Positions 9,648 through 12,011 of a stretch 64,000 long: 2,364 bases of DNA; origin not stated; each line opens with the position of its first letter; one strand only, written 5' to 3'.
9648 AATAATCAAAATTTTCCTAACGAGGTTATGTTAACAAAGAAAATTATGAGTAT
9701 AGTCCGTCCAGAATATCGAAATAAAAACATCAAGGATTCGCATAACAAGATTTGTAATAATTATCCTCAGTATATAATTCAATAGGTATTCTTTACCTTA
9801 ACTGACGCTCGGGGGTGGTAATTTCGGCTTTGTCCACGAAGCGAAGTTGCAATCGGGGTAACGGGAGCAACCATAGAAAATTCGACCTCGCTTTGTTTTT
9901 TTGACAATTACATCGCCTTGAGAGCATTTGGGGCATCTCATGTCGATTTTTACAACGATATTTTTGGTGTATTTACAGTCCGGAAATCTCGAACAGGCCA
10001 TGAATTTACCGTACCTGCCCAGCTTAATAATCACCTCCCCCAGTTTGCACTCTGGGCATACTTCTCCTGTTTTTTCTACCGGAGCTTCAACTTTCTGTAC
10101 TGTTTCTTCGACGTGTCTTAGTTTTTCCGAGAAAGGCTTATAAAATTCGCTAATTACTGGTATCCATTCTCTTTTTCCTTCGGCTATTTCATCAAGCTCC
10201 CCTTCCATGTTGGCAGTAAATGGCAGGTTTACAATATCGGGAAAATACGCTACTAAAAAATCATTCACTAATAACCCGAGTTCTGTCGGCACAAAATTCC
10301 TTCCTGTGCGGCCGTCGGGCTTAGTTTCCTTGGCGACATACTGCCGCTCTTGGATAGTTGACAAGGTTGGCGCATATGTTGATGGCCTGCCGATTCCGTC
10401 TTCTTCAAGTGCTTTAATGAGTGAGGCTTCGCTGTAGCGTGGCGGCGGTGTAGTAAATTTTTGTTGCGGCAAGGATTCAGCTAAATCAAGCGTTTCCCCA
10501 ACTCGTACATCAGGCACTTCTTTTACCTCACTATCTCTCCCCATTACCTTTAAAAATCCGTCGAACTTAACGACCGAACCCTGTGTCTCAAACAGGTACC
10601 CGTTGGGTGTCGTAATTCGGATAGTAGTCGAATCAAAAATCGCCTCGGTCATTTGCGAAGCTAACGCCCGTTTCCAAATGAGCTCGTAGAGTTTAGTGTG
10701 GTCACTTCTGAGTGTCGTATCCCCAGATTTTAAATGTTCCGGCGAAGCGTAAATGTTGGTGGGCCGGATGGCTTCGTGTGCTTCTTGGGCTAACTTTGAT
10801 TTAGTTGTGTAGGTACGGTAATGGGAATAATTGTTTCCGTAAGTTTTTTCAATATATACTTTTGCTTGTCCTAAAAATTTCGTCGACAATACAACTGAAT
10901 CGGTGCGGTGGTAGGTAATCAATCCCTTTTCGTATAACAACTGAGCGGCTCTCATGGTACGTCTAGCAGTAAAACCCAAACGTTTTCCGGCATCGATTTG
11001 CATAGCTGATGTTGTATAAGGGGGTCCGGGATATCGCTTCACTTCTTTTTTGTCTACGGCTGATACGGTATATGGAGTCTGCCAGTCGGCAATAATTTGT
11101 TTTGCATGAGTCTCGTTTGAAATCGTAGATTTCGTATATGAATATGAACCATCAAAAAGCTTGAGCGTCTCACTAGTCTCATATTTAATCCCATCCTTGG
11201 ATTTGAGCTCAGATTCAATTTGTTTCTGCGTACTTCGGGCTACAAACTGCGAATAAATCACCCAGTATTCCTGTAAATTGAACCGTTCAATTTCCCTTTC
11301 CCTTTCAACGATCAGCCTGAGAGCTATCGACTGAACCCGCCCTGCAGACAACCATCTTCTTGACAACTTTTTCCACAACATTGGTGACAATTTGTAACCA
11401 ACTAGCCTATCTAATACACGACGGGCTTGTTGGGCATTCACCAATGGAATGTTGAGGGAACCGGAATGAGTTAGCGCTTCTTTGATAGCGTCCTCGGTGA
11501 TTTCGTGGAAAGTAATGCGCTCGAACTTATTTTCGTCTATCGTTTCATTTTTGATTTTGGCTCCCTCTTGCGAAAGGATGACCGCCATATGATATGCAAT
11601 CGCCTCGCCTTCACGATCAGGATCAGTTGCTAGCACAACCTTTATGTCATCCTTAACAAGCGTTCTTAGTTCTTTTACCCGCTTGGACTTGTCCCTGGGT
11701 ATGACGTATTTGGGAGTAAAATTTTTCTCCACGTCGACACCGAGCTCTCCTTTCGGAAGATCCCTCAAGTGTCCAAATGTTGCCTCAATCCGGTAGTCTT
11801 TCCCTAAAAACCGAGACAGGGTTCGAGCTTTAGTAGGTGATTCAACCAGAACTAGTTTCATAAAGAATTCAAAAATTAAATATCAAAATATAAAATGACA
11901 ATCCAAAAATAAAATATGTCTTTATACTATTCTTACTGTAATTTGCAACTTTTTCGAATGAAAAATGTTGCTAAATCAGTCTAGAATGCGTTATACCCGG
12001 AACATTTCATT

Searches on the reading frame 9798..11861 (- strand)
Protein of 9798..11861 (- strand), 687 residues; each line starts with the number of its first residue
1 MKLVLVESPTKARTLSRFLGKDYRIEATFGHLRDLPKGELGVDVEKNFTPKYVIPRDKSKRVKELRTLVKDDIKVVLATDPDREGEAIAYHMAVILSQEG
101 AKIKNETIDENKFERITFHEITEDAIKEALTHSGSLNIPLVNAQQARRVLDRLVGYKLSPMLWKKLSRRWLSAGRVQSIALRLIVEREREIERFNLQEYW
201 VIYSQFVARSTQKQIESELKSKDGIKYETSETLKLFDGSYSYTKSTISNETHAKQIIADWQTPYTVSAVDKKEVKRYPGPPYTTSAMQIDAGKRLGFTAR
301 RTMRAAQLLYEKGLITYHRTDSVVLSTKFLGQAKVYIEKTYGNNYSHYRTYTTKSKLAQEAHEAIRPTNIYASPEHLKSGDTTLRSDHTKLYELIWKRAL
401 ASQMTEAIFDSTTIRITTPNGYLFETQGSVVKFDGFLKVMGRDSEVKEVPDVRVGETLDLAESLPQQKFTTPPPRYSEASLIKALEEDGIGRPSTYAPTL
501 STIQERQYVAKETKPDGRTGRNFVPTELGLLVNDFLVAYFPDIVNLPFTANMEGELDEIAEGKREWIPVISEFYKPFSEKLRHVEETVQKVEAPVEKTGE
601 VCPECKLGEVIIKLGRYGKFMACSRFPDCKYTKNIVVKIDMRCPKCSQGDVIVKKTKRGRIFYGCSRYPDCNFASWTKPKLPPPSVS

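Call 9: search_protein_families(library=pfam, proteins=[window:9798-11861:-])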
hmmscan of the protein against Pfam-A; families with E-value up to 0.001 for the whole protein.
window:9798-11861:- (687 aa): 3 families
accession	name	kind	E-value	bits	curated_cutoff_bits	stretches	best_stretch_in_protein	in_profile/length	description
PF01131.25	Topoisom_bac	-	6.5e-118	394.7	35.1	1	136-570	2-410/411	DNA topoisomerase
PF01396.24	Zn_ribbon_Top1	-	1.2e-27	95.9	32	2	600-635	2-36/39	Topoisomerase DNA binding C4 zinc finger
PF01751.28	Toprim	-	8.2e-19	68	23.1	1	2-120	1-95/96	Toprim domain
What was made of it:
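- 9798..11861 (-): topA (type I DNA topoisomerase), outside the left arm. Pfam Topoisom_bac, Toprim and Zn_ribbon_Top1 (call 9).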

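Call 32: find_homologous_proteins(query=window:9798-11861:-, max_evalue=1e-60)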
Query window:9798-11861:- (687 aa): 8000 proteins with E <= 1e-60 among 8000 candidates; the best 120 are listed.
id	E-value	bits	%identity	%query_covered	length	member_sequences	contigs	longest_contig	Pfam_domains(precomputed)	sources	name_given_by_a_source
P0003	0.0e+0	1560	100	100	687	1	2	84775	PF01396.25,PF01131.26,PF01751.29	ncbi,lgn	-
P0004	0.0e+0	1163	74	99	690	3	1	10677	PF01396.25,PF01131.26,PF01751.29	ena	-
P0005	0.0e+0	1138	73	100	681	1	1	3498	PF01396.25,PF01131.26,PF01751.29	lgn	-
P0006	0.0e+0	1133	72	100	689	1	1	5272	PF01396.25,PF01131.26,PF01751.29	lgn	-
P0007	0.0e+0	1116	70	100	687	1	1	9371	PF01396.25,PF01131.26,PF01751.29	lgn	-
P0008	0.0e+0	1104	70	100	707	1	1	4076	PF01396.25,PF01131.26,PF01751.29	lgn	-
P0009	0.0e+0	1100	71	99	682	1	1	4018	PF01396.25,PF01131.26,PF01751.29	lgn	-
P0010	0.0e+0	1100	69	100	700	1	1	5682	PF01396.25,PF01131.26,PF01751.29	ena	-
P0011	0.0e+0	1091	71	99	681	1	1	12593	PF01396.25,PF01131.26,PF01751.29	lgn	-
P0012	0.0e+0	1088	70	99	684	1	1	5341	PF01396.25,PF01131.26,PF01751.29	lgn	-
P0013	0.0e+0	1084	70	99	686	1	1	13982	PF01396.25,PF01131.26,PF01751.29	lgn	-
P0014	0.0e+0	1082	69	99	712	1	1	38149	PF01396.25,PF01131.26,PF01751.29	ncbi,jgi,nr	ncbi:type I DNA topoisomerase [Candidatus Microgenomates bacterium]|nr:MAG: type I DNA topoisomerase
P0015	0.0e+0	1082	69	99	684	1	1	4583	PF01396.25,PF01131.26,PF01751.29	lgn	-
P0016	0.0e+0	1078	68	99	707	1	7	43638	PF01396.25,PF01131.26,PF01751.29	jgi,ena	-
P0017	0.0e+0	1073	68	99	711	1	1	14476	PF01396.25,PF01131.26,PF01751.29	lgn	-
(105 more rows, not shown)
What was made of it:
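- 9798..11861 (-): Homologues are named Microgenomates or Gottesmanbacteria (call 32).
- Tried and rejected: I dropped it once TopA homologues placed the organism in Microgenomates/Gottesmanbacteria (call 32) and the copies proved to lie in both orientations.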

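Call 33: find_encoding_contigs(protein=P0003, flank=10000)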
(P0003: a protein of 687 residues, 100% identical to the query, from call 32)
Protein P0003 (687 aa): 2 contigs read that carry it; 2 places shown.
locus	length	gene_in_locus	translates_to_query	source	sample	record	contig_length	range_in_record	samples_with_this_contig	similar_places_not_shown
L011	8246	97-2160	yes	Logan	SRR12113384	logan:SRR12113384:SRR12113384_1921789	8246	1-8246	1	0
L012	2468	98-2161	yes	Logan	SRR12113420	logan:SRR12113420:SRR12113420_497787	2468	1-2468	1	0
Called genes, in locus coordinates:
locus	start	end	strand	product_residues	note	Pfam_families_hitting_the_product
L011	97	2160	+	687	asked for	PF01751:Toprim, PF01131:Topoisom_bac, PF01396:Zn_ribbon_Top1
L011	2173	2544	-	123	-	-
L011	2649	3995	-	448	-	-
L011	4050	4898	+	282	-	-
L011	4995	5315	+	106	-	-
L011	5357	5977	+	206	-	PF01569:PAP2, PF14378:PAP2_3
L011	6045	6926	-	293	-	-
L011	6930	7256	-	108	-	-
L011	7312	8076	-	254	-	PF09992:NAGPA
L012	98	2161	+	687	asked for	PF01751:Toprim, PF01131:Topoisom_bac, PF01396:Zn_ribbon_Top1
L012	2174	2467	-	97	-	?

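Call 34: find_encoding_contigs(protein=P0004, flank=10000)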
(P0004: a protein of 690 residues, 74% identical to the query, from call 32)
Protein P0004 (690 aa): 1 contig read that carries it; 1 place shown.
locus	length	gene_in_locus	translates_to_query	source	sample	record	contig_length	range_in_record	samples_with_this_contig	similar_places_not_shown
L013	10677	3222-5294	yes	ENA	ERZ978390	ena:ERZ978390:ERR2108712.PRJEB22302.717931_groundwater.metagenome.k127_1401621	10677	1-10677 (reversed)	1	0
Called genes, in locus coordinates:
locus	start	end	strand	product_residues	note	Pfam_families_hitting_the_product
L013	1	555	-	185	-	?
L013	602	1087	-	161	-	-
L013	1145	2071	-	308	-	-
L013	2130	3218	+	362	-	PF02481:DNA_processg_A, PF17782:WHD_DprA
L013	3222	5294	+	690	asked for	PF01751:Toprim, PF01131:Topoisom_bac, PF01396:Zn_ribbon_Top1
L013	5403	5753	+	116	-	-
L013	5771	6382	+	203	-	PF14378:PAP2_3 (weak), PF01569:PAP2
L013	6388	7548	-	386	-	-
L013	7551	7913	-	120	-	-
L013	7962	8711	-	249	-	PF09992:NAGPA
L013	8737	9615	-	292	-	PF06691:DUF1189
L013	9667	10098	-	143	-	-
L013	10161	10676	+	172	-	?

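Call 35: find_encoding_contigs(protein=P0014, flank=10000)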
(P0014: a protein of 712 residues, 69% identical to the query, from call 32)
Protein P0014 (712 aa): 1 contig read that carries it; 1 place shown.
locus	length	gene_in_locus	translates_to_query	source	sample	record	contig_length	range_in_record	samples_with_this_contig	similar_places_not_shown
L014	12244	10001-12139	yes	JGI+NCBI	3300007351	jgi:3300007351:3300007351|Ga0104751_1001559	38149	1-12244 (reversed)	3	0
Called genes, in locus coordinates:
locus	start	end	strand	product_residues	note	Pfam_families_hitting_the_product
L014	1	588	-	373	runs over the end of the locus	PF13493:DUF4118 (weak), PF00512:HisKA, PF02518:HATPase_c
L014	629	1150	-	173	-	-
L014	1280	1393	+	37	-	-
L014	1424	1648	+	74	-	-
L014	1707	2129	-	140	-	-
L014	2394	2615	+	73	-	-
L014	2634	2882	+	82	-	-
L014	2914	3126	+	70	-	PF00512:HisKA (weak)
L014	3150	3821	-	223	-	PF00072:Response_reg, PF00486:Trans_reg_C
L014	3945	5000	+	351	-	PF06723:MreB_Mbl, PF00022:Actin, PF25216:Volactin (faint), PF00012:HSP70, PF14450:FtsA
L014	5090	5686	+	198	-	-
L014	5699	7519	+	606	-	PF03717:PBP_dimer, PF00905:Transpeptidase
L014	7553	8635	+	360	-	PF02481:DNA_processg_A, PF17782:WHD_DprA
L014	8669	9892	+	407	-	-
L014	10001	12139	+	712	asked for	PF01751:Toprim, PF01131:Topoisom_bac, PF01396:Zn_ribbon_Top1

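Call 44: find_encoding_contigs(protein=P0013, flank=10000)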
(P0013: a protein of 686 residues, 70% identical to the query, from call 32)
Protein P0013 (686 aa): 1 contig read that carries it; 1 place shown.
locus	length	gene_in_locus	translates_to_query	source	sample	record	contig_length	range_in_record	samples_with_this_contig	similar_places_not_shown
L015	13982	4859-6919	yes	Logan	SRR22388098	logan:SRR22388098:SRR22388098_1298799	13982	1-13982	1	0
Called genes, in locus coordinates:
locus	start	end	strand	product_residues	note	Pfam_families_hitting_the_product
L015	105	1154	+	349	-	PF06723:MreB_Mbl, PF00022:Actin (weak), PF00012:HSP70, PF14450:FtsA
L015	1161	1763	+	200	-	PF01569:PAP2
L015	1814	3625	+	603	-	PF03717:PBP_dimer, PF00905:Transpeptidase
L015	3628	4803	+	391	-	PF02481:DNA_processg_A, PF17782:WHD_DprA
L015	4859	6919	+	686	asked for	PF01751:Toprim, PF01131:Topoisom_bac, PF01396:Zn_ribbon_Top1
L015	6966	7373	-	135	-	-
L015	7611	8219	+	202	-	PF14378:PAP2_3, PF01569:PAP2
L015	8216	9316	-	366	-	-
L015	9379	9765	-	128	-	-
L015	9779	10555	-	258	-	PF09992:NAGPA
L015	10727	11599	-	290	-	PF06691:DUF1189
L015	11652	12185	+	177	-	PF00588:SpoU_methylase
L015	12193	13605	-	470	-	-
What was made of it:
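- The HAD and UbiA-like genes are absent between PBP2 and dprA in L014 and L015 (calls 35, 44).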

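Call 45: find_encoding_contigs(protein=P0011, flank=10000)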
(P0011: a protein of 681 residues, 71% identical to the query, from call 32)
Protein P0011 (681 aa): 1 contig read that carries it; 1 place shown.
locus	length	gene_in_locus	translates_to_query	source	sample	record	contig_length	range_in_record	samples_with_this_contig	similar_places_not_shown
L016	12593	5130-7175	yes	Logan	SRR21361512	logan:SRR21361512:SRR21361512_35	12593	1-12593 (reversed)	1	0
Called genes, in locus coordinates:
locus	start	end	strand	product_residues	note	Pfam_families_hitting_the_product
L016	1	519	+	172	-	?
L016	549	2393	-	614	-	-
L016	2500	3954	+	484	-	PF03435:Sacchrp_dh_NADP, PF16653:Sacchrp_dh_C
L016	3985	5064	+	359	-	PF02481:DNA_processg_A, PF17782:WHD_DprA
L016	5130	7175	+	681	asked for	PF01751:Toprim, PF01131:Topoisom_bac, PF01396:Zn_ribbon_Top1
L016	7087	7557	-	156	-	-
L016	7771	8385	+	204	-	PF14378:PAP2_3, PF01569:PAP2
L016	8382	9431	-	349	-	-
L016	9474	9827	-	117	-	-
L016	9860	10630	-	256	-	PF09992:NAGPA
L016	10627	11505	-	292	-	PF06691:DUF1189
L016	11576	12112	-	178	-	-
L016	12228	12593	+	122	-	?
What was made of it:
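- dprA is at its ancestral place next to topA in four relatives (calls 34, 35, 44, 45).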

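Call 72: list_cluster_members(proteins=[P0123, P0003])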
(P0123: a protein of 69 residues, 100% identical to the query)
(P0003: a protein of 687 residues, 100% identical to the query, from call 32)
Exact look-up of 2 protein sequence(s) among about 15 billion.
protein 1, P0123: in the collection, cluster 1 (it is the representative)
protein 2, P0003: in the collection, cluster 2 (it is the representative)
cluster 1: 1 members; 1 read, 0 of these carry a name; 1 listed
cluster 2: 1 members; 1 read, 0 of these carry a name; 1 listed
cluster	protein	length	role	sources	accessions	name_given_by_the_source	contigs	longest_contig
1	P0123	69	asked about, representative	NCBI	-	-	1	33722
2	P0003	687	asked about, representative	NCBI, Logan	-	-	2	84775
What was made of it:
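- Tried and rejected: Cluster look-up gave no organism names (call 72).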
